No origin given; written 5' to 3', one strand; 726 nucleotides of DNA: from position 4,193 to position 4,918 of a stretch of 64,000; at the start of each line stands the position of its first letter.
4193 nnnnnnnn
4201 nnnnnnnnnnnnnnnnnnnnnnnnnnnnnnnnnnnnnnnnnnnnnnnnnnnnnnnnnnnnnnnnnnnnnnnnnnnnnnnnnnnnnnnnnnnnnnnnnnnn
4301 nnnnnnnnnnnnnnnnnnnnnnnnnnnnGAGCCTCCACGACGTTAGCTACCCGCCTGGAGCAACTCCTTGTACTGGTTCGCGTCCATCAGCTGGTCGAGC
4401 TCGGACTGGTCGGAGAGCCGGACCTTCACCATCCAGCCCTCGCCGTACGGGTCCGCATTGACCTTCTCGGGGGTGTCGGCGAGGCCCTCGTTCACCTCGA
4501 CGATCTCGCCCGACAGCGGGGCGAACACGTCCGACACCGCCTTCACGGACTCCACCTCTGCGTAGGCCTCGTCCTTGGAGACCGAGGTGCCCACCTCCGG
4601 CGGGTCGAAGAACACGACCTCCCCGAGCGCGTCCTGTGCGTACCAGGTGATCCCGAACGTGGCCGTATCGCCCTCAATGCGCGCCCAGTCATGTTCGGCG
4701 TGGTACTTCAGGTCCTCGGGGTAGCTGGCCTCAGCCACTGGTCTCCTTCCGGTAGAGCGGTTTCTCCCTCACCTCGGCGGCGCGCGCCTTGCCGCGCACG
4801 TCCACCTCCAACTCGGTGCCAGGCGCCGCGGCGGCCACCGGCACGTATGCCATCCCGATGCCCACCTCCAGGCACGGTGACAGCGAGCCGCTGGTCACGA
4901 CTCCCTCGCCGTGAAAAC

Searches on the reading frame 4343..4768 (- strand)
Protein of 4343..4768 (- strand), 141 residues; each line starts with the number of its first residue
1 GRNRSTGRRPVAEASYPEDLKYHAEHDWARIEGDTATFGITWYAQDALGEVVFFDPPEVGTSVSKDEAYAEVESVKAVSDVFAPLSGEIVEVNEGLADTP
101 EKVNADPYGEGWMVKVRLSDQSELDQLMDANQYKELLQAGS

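Call 14: search_protein_families(library=pfam, proteins=[window:4343-4768:-], max_evalue=0.001)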
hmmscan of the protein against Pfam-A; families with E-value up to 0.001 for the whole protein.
window:4343-4768:- (141 aa): 2 families
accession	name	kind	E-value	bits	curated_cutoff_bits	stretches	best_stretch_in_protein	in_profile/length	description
PF01597.25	GCV_H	-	8.7e-45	152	22.2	1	20-138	1-120/122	Glycine cleavage H-protein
PF00364.28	Biotin_lipoyl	-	6.7e-05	23.1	22.1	1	58-93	22-57/73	Biotin-requiring enzyme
